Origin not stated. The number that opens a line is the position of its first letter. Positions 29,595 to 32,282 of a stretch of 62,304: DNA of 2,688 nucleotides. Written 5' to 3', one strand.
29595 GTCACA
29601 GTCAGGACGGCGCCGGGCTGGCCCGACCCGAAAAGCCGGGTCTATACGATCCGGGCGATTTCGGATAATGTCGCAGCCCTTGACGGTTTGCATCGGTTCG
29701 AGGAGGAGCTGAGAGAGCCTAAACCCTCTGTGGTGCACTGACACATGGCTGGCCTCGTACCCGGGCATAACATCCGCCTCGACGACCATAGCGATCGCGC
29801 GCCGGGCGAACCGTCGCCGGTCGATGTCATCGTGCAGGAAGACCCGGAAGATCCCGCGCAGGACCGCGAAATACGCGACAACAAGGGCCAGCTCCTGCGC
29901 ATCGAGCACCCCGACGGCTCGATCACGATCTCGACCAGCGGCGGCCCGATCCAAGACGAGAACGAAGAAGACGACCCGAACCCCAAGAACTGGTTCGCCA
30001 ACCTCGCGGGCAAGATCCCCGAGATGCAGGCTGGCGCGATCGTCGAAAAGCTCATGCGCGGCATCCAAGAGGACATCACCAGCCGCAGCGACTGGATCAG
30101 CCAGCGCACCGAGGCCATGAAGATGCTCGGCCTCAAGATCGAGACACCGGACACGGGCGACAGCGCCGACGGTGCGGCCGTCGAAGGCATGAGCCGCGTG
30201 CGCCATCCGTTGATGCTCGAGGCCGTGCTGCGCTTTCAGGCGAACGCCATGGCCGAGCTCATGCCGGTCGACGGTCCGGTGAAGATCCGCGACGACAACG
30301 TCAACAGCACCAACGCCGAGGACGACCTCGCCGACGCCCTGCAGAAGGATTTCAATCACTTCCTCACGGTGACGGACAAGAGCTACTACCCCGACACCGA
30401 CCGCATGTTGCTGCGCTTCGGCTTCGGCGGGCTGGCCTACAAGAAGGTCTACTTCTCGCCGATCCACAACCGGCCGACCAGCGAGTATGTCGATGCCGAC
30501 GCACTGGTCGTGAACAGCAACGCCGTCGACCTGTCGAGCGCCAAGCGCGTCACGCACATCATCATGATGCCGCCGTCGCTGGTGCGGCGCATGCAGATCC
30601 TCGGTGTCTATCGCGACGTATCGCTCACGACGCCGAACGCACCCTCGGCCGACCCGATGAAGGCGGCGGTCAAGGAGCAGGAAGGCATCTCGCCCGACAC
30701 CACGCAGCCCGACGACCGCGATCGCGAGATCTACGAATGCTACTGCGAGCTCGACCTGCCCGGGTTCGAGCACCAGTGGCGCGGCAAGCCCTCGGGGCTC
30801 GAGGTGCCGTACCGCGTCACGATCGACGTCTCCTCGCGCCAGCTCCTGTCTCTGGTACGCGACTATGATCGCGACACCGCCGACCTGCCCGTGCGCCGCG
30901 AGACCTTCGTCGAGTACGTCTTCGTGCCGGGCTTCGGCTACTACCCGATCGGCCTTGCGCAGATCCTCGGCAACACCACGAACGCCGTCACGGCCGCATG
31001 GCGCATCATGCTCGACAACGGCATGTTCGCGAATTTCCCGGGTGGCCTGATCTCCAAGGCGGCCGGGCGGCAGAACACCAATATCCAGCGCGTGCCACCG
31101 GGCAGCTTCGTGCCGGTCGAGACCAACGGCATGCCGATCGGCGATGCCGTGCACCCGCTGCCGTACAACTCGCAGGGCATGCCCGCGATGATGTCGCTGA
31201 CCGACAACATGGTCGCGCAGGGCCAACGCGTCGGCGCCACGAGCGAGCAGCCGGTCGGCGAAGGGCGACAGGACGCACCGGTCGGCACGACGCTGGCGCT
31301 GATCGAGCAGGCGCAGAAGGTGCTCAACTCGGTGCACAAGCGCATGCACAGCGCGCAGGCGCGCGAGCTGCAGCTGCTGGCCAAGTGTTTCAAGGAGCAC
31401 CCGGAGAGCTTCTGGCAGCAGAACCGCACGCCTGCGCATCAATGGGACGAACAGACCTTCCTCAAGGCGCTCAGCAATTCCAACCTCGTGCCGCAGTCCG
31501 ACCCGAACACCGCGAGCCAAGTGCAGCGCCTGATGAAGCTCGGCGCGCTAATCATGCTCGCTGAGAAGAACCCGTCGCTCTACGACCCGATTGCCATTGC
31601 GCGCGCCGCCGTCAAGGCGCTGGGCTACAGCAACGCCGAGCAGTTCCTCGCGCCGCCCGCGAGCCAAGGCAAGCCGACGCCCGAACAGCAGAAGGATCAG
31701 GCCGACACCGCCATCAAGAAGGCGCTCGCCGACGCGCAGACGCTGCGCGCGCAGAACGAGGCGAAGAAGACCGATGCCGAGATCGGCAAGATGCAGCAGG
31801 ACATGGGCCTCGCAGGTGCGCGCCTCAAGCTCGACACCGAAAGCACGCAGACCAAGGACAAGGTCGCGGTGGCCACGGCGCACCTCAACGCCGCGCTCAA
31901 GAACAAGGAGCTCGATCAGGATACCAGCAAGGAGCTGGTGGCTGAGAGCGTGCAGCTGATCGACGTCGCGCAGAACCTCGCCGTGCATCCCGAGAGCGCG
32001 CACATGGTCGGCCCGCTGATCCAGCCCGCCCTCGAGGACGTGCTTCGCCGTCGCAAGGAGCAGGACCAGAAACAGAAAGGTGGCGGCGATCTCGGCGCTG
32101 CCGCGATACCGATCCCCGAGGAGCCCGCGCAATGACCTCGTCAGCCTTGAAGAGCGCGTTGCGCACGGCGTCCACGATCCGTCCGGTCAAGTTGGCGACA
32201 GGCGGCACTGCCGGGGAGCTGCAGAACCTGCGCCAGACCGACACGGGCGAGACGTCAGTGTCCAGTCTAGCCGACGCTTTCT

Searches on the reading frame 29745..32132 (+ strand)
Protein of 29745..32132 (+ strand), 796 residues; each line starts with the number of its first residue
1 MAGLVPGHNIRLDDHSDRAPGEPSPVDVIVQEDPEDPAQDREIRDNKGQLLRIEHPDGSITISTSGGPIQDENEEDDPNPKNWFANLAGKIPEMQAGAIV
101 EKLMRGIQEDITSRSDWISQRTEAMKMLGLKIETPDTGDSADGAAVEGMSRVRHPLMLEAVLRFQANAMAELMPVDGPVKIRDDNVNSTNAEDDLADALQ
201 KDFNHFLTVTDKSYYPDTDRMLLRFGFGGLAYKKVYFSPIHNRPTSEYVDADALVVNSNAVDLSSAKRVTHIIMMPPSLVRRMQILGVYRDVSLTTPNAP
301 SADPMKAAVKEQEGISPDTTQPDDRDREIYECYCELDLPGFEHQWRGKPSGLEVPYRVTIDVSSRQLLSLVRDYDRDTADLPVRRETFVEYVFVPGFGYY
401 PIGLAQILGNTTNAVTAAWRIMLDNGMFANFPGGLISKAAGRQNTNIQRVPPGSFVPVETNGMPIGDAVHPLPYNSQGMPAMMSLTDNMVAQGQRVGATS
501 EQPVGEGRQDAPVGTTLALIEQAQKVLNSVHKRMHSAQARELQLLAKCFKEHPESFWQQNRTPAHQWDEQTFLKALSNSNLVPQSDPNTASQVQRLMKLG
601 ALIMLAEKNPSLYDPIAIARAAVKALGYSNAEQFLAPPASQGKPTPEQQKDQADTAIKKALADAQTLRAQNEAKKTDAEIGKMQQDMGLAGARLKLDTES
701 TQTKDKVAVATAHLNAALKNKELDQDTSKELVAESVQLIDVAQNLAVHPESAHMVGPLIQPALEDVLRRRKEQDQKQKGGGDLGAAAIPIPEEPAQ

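Call 45: search_protein_families(library=phrogs, proteins=[window:29745-32132:+], max_evalue=0.00001)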
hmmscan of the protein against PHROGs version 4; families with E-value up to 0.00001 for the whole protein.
window:29745-32132:+ (796 aa): 1 family
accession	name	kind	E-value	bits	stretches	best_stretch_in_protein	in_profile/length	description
phrog_1216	-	head and packaging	5.1e-25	89.1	1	220-727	188-696/714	portal protein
